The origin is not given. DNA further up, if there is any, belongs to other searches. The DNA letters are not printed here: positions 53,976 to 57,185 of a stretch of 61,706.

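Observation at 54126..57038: Single polypeptide combining polymerase, membrane channel, LysM wall anchor and epimerase-like beta-helix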

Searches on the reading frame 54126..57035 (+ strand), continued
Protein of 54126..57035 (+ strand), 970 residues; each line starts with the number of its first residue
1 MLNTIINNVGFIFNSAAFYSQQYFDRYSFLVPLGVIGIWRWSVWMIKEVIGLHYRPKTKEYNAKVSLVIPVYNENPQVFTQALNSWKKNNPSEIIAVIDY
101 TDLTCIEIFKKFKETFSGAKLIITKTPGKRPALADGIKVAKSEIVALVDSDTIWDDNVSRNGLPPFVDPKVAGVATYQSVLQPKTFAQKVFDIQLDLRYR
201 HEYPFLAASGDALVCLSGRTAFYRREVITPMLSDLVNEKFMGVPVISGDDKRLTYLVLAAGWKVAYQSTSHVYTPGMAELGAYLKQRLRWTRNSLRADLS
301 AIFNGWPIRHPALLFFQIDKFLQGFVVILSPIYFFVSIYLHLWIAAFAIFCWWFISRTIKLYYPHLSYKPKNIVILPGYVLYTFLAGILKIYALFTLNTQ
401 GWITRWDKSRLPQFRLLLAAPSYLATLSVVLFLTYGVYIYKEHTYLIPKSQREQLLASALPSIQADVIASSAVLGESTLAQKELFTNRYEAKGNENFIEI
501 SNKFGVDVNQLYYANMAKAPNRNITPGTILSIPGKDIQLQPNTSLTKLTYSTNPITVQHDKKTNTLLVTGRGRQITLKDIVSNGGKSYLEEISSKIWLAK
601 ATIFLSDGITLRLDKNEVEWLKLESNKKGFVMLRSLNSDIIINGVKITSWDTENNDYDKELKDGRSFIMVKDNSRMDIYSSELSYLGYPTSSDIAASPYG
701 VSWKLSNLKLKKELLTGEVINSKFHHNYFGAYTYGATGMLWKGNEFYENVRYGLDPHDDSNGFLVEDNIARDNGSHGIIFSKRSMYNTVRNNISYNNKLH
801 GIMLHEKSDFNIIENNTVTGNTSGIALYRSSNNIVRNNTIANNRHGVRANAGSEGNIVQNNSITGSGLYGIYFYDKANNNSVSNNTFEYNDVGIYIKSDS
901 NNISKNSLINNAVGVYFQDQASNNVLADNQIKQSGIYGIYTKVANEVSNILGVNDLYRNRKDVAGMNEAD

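Call 9: find_homologous_proteins(query=window:54126-57035:+, max_evalue=0.00001)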
Query window:54126-57035:+ (970 aa): 595 proteins with E <= 0.00001 among 8000 candidates; the best 120 are listed.
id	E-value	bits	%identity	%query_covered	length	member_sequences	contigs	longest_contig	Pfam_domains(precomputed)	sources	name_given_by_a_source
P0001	0.0e+0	2205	100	100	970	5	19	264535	PF13632.13,PF13229.13,PF13506.14,PF13641.13,PF00535.33,PF05048.20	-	-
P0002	0.0e+0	1899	85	100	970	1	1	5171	PF13632.13,PF13229.13,PF13506.14,PF13641.13,PF00535.33,PF05048.20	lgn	-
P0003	0.0e+0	1845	82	100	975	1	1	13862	PF13632.13,PF13229.13,PF13506.14,PF13641.13,PF00535.33,PF05048.20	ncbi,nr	ncbi:MAG: right-handed parallel beta-helix repeat-containing protein [bacterium]|nr:right-handed par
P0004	0.0e+0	1822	81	100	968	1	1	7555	PF13632.13,PF13229.13,PF13506.14,PF13641.13,PF00535.33,PF05048.20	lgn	-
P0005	0.0e+0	1817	81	100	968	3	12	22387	PF13632.13,PF13229.13,PF13506.14,PF13641.13,PF00535.33,PF05048.20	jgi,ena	-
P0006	0.0e+0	1816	80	100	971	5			PF13632.13,PF13229.13,PF13506.14,PF13641.13,PF00535.33,PF05048.20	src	-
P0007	0.0e+0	1815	81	100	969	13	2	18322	PF13632.13,PF13229.13,PF13506.14,PF13641.13,PF00535.33,PF05048.20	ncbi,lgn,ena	-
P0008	0.0e+0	1814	81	100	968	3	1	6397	PF13632.13,PF13229.13,PF13506.14,PF13641.13,PF00535.33,PF05048.20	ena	-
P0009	0.0e+0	1814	81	100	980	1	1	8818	PF13632.13,PF13229.13,PF13506.14,PF13641.13,PF00535.33,PF05048.20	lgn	-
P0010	0.0e+0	1806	81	100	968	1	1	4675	PF13632.13,PF13229.13,PF13506.14,PF13641.13,PF00535.33,PF05048.20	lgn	-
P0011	0.0e+0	1804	80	100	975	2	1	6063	PF13632.13,PF13229.13,PF13506.14,PF13641.13,PF00535.33,PF05048.20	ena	-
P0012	0.0e+0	1784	80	100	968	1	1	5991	PF13632.13,PF13229.13,PF13506.14,PF13641.13,PF00535.33,PF05048.20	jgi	-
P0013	0.0e+0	1773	78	100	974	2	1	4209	PF13632.13,PF13229.13,PF13506.14,PF13641.13,PF00535.33,PF05048.20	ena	-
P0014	0.0e+0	1751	77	100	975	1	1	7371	PF13632.13,PF13229.13,PF13506.14,PF13641.13,PF00535.33,PF05048.20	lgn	-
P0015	0.0e+0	1723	76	100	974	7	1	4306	PF13632.13,PF13229.13,PF13506.14,PF13641.13,PF00535.33,PF05048.20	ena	-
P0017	0.0e+0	1675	75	99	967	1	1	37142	PF13632.13,PF13229.13,PF13506.14,PF13641.13,PF01476.27,PF00535.33,PF05048.20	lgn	-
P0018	0.0e+0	1662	75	99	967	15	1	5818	PF13632.13,PF13229.13,PF13506.14,PF13641.13,PF01476.27,PF00535.33,PF05048.20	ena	-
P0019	0.0e+0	1640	75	97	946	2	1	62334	PF13632.13,PF13229.13,PF13506.14,PF13641.13,PF01476.27,PF00535.33,PF05048.20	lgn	-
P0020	0.0e+0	1624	72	99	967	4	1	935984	PF13632.13,PF13229.13,PF13506.14,PF13641.13,PF00535.33,PF05048.20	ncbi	-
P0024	0.0e+0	1583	70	99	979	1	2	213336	PF13632.13,PF13229.13,PF13506.14,PF13641.13,PF01476.27,PF00535.33,PF05048.20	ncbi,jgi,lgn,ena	-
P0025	0.0e+0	1510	68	99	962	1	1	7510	PF13632.13,PF13229.13,PF13506.14,PF13641.13,PF01476.27,PF00535.33,PF05048.20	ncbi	-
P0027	0.0e+0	1505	67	100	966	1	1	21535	PF13632.13,PF13229.13,PF13506.14,PF13641.13,PF01476.27,PF00535.33,PF05048.20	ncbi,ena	-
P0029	0.0e+0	1498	67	99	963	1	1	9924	PF13632.13,PF13229.13,PF13506.14,PF13641.13,PF01476.27,PF00535.33,PF05048.20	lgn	-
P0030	0.0e+0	1495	69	98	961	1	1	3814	PF13632.13,PF13229.13,PF13506.14,PF13641.13,PF01476.27,PF00535.33,PF05048.20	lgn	-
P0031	0.0e+0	1488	68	98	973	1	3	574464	PF13632.13,PF13229.13,PF13506.14,PF13641.13,PF00535.33,PF05048.20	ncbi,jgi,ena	-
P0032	0.0e+0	1448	65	99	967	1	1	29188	PF13632.13,PF13229.13,PF13506.14,PF13641.13,PF01476.27,PF00535.33,PF05048.20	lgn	-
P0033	0.0e+0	1435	65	98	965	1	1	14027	PF13632.13,PF13229.13,PF13506.14,PF13641.13,PF01476.27,PF23473.2,PF00535.33,PF05048.20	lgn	-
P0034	0.0e+0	1429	66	98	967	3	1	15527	PF13632.13,PF13229.13,PF13506.14,PF13641.13,PF01476.27,PF00535.33,PF05048.20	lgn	-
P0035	0.0e+0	1425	68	95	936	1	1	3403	PF13632.13,PF13229.13,PF13506.14,PF13641.13,PF01476.27,PF00535.33,PF05048.20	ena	-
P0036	0.0e+0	1424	64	99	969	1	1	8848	PF13632.13,PF13229.13,PF13506.14,PF13641.13,PF01476.27,PF00535.33,PF05048.20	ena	-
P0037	0.0e+0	1422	65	98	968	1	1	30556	PF13632.13,PF13229.13,PF13506.14,PF13641.13,PF01476.27,PF00535.33,PF05048.20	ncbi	-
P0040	0.0e+0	1413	63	98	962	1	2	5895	PF13632.13,PF13229.13,PF13506.14,PF13641.13,PF01476.27,PF00535.33,PF05048.20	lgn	-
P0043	0.0e+0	1390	63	99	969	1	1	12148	PF13632.13,PF13229.13,PF13506.14,PF13641.13,PF01476.27,PF00535.33,PF05048.20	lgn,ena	-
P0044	0.0e+0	1385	62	99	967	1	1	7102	PF13632.13,PF13229.13,PF13506.14,PF13641.13,PF01476.27,PF00535.33,PF05048.20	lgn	-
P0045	0.0e+0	1380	62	98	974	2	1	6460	PF13632.13,PF13229.13,PF13506.14,PF13641.13,PF01476.27,PF00535.33,PF05048.20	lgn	-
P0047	0.0e+0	1380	64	98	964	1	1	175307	PF13632.13,PF13229.13,PF13506.14,PF13641.13,PF01476.27,PF00535.33,PF05048.20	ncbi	-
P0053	0.0e+0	1363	62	98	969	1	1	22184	PF13632.13,PF13229.13,PF13506.14,PF13641.13,PF01476.27,PF00535.33,PF05048.20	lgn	-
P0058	0.0e+0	1338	62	98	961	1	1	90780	PF13632.13,PF13229.13,PF13506.14,PF13641.13,PF01476.27,PF00535.33,PF05048.20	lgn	-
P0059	0.0e+0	1327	61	98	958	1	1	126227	PF13632.13,PF13229.13,PF13506.14,PF13641.13,PF01476.27,PF23473.2,PF00535.33,PF05048.20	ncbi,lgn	-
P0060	0.0e+0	1314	60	98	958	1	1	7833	PF13632.13,PF13229.13,PF13506.14,PF13641.13,PF01476.27,PF00535.33,PF05048.20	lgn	-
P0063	0.0e+0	1296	59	98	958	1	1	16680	PF13632.13,PF13229.13,PF13506.14,PF13641.13,PF01476.27,PF00535.33,PF05048.20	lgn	-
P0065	0.0e+0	1290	58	98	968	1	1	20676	PF13632.13,PF13229.13,PF13506.14,PF13641.13,PF01476.27,PF00535.33,PF05048.20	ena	-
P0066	0.0e+0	1288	59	98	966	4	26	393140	PF13632.13,PF13229.13,PF13506.14,PF13641.13,PF01476.27,PF00535.33,PF05048.20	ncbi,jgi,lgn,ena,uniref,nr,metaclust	ncbi:hypothetical protein A3G67_03780 [Candidatus Roizmanbacteria bacterium RIFCSPLOWO2_12_FULL_40_1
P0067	0.0e+0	1286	59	98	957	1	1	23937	PF13632.13,PF13229.13,PF13506.14,PF13641.13,PF01476.27,PF00535.33,PF05048.20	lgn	-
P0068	0.0e+0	1280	60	98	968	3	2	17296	PF13632.13,PF13229.13,PF13506.14,PF13641.13,PF01476.27,PF00535.33,PF05048.20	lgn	-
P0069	0.0e+0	1277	58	98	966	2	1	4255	PF13632.13,PF13229.13,PF13506.14,PF13641.13,PF01476.27,PF00535.33,PF05048.20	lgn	-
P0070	0.0e+0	1277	59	98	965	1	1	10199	PF13632.13,PF13229.13,PF13506.14,PF13641.13,PF01476.27,PF00535.33,PF05048.20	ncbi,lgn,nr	ncbi:MAG: right-handed parallel beta-helix repeat-containing protein [Candidatus Levybacteria bacter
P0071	0.0e+0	1266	58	98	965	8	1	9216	PF13632.13,PF13229.13,PF13506.14,PF13641.13,PF01476.27,PF00535.33,PF05048.20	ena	-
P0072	0.0e+0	1265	59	98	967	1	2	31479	PF13632.13,PF13229.13,PF13506.14,PF13641.13,PF01476.27,PF00535.33,PF05048.20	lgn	-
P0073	0.0e+0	1259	57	98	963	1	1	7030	PF13632.13,PF13229.13,PF13506.14,PF13641.13,PF01476.27,PF00535.33,PF05048.20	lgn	-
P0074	0.0e+0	1258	58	98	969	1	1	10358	PF13632.13,PF13229.13,PF13506.14,PF13641.13,PF01476.27,PF00535.33,PF05048.20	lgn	-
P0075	0.0e+0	1258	58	98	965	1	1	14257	PF13632.13,PF13229.13,PF13506.14,PF13641.13,PF01476.27,PF00535.33,PF05048.20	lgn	-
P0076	0.0e+0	1256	57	98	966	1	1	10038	PF13632.13,PF13229.13,PF13506.14,PF13641.13,PF01476.27,PF00535.33,PF05048.20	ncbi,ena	-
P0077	0.0e+0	1256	58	98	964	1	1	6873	PF13632.13,PF13229.13,PF13506.14,PF13641.13,PF01476.27,PF00535.33,PF05048.20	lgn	-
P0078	0.0e+0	1252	58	98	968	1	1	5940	PF13632.13,PF13229.13,PF13506.14,PF13641.13,PF01476.27,PF23473.2,PF00535.33,PF05048.20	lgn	-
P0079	0.0e+0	1250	58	98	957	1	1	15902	PF13632.13,PF13229.13,PF13506.14,PF13641.13,PF01476.27,PF00535.33,PF05048.20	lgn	-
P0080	0.0e+0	1244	58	98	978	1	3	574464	PF13632.13,PF13229.13,PF13506.14,PF13641.13,PF01476.27,PF00535.33,PF05048.20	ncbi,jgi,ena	-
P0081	0.0e+0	1244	57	99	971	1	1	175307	PF13632.13,PF13229.13,PF13506.14,PF13641.13,PF01476.27,PF00535.33,PF05048.20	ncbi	-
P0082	0.0e+0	1244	57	98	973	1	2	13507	PF13632.13,PF13229.13,PF13506.14,PF13641.13,PF01476.27,PF00535.33,PF05048.20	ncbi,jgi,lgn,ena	-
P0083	0.0e+0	1237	57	98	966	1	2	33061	PF13632.13,PF13229.13,PF13506.14,PF13641.13,PF01476.27,PF00535.33,PF05048.20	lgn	-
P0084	0.0e+0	1231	56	98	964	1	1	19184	PF13632.13,PF13229.13,PF13506.14,PF13641.13,PF01476.27,PF00535.33,PF05048.20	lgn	-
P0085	0.0e+0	1226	55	98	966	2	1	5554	PF13632.13,PF13229.13,PF13506.14,PF13641.13,PF01476.27,PF00535.33,PF05048.20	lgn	-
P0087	0.0e+0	1224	56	98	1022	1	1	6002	PF13632.13,PF13229.13,PF13506.14,PF13641.13,PF01476.27,PF00535.33,PF05048.20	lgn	-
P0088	0.0e+0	1221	56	98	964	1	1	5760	PF13632.13,PF13229.13,PF13506.14,PF13641.13,PF01476.27,PF00535.33,PF05048.20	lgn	-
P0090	0.0e+0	1213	56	98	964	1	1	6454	PF13632.13,PF13229.13,PF13506.14,PF13641.13,PF01476.27,PF00535.33,PF05048.20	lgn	-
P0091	0.0e+0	1213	56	98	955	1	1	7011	PF13632.13,PF13229.13,PF13506.14,PF13641.13,PF01476.27,PF00535.33,PF05048.20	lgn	-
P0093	0.0e+0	1204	54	98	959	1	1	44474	PF13632.13,PF13229.13,PF13506.14,PF13641.13,PF01476.27,PF00535.33,PF05048.20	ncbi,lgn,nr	ncbi:MAG: glycosyltransferase [bacterium]|nr:glycosyltransferase [bacterium]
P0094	0.0e+0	1203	56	98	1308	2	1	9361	PF13632.13,PF13229.13,PF13506.14,PF13641.13,PF07602.18,PF01476.27,PF00535.33,PF05048.20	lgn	-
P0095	0.0e+0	1190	56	97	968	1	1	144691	PF13632.13,PF13229.13,PF13506.14,PF13641.13,PF01476.27,PF23473.2,PF00535.33,PF05048.20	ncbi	-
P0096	0.0e+0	1189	55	98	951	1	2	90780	PF13632.13,PF13229.13,PF13506.14,PF13641.13,PF01476.27,PF00535.33,PF05048.20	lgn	-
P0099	0.0e+0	1179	56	97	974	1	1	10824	PF13632.13,PF13229.13,PF13506.14,PF13641.13,PF01476.27,PF00535.33,PF05048.20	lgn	-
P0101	0.0e+0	1176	55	98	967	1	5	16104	PF13229.13,PF13506.14,PF13641.13,PF01476.27,PF00535.33,PF05048.20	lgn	-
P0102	0.0e+0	1175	53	98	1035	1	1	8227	PF13632.13,PF13229.13,PF13506.14,PF13641.13,PF01476.27,PF00535.33,PF05048.20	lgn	-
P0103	0.0e+0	1175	70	76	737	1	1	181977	PF13229.13,PF13641.13,PF01476.27,PF05048.20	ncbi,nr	ncbi:MAG: right-handed parallel beta-helix repeat-containing protein [Candidatus Levybacteria bacter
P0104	0.0e+0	1170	54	98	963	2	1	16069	PF13632.13,PF13229.13,PF13506.14,PF13641.13,PF01476.27,PF00535.33,PF05048.20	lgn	-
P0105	0.0e+0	1169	61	87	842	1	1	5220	PF13632.13,PF13229.13,PF13506.14,PF13641.13,PF01476.27,PF00535.33,PF05048.20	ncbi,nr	ncbi:MAG: glycosyltransferase, partial [bacterium]|nr:glycosyltransferase [bacterium]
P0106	0.0e+0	1165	56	95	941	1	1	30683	PF13632.13,PF13229.13,PF13506.14,PF13641.13,PF01476.27,PF00535.33,PF05048.20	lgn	-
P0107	0.0e+0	1163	54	97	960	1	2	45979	PF13632.13,PF13229.13,PF13506.14,PF13641.13,PF01476.27,PF00535.33,PF05048.20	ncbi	-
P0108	0.0e+0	1161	55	98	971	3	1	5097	PF13632.13,PF13229.13,PF13506.14,PF13641.13,PF01476.27,PF00535.33,PF05048.20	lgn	-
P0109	0.0e+0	1158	55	98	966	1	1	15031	PF13632.13,PF13229.13,PF13641.13,PF01476.27,PF00535.33,PF05048.20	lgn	-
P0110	0.0e+0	1156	56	97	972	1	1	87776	PF13632.13,PF13229.13,PF13506.14,PF13641.13,PF01476.27,PF00535.33,PF05048.20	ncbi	-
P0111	0.0e+0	1145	54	98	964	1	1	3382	PF13632.13,PF13229.13,PF13506.14,PF13641.13,PF01476.27,PF00535.33,PF05048.20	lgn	-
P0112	0.0e+0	1144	55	97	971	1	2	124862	PF13632.13,PF13229.13,PF13506.14,PF13641.13,PF01476.27,PF00535.33,PF05048.20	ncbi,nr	ncbi:right-handed parallel beta-helix repeat-containing protein [Candidatus Daviesbacteria bacterium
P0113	0.0e+0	1139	55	97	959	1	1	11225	PF13632.13,PF13229.13,PF13506.14,PF13641.13,PF01476.27,PF00535.33,PF05048.20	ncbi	-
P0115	0.0e+0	1131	55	97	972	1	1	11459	PF13632.13,PF13229.13,PF13506.14,PF13641.13,PF01476.27,PF00535.33,PF05048.20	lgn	-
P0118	0.0e+0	1121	55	97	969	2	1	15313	PF13632.13,PF13229.13,PF13506.14,PF13641.13,PF01476.27,PF00535.33,PF05048.20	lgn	-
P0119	0.0e+0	1119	53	98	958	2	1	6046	PF13632.13,PF13229.13,PF13506.14,PF13641.13,PF01476.27,PF00535.33,PF05048.20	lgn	-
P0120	0.0e+0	1117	52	98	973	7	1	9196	PF13632.13,PF13229.13,PF13506.14,PF13641.13,PF01476.27,PF00535.33,PF05048.20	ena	-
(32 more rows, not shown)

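Call 11: find_encoding_contigs(protein=P0020, flank=10000, max_places=2)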
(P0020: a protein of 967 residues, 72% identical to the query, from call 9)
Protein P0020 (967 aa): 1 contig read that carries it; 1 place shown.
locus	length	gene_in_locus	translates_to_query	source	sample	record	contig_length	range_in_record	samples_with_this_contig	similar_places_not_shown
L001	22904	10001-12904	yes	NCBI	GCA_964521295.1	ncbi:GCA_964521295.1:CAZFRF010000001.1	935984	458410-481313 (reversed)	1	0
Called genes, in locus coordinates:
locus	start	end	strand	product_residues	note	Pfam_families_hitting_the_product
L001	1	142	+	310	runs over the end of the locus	PF00768:Peptidase_S11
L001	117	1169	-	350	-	-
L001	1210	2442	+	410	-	PF00749:tRNA-synt_1c, PF19269:Anticodon_2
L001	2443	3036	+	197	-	-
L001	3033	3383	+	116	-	PF01219:DAGK_prokar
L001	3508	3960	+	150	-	-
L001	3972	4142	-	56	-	-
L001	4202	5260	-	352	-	-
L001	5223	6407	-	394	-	PF13185:GAF_2 (weak), PF00512:HisKA, PF02518:HATPase_c, PF14501:HATPase_c_5 (weak)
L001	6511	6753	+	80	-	PF04226:Transgly_assoc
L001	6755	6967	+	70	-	-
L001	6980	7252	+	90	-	-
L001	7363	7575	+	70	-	-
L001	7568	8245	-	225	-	PF00072:Response_reg, PF00486:Trans_reg_C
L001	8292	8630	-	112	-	PF02325:CCB3_YggT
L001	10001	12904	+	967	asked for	PF13506:Glyco_transf_21, PF00535:Glycos_transf_2, PF13641:Glyco_tranf_2_3, PF13632:Glyco_trans_2_3, PF13229:Beta_helix, PF05048:NosD, PF13229:Beta_helix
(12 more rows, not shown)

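Call 17: find_encoding_contigs(protein=P0031, flank=10000, max_places=1)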
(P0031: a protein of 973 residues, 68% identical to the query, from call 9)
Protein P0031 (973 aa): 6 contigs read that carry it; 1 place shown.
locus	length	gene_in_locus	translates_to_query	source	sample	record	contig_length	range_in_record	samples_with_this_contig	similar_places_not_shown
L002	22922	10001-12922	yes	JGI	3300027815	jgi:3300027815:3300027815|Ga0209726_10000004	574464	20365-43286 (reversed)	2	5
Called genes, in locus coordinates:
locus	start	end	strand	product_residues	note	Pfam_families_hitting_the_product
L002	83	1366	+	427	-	PF16289:PIN_12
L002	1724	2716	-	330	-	PF00753:Lactamase_B, PF12706:Lactamase_B_2 (weak)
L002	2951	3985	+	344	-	PF02661:Fic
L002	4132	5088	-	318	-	PF01063:Aminotran_4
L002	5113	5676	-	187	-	-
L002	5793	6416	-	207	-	-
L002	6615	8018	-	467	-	-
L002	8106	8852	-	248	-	-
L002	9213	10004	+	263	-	PF00041:fn3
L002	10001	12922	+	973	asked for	PF13506:Glyco_transf_21, PF00535:Glycos_transf_2, PF13641:Glyco_tranf_2_3, PF13632:Glyco_trans_2_3, PF05048:NosD, PF13229:Beta_helix, PF05048:NosD, PF13229:Beta_helix, +2 more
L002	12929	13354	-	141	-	PF16656:Pur_ac_phosph_N (weak)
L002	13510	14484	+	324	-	PF03721:UDPG_MGDP_dh_N, PF00984:UDPG_MGDP_dh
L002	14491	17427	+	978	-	PF00535:Glycos_transf_2, PF13641:Glyco_tranf_2_3, PF13632:Glyco_trans_2_3, PF01476:LysM, PF05048:NosD, PF13229:Beta_helix, PF05048:NosD, PF13229:Beta_helix, +1 more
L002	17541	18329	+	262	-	PF08787:Alginate_lyase2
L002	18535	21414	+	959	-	PF00005:ABC_tran (faint), PF02463:SMC_N (faint), PF03193:RsgA_GTPase (faint), PF13304:AAA_21 (faint), PF13476:AAA_23 (faint), PF13555:AAA_29 (faint), PF17760:UvrA_inter, PF17755:UvrA_DNA-bind, +1 more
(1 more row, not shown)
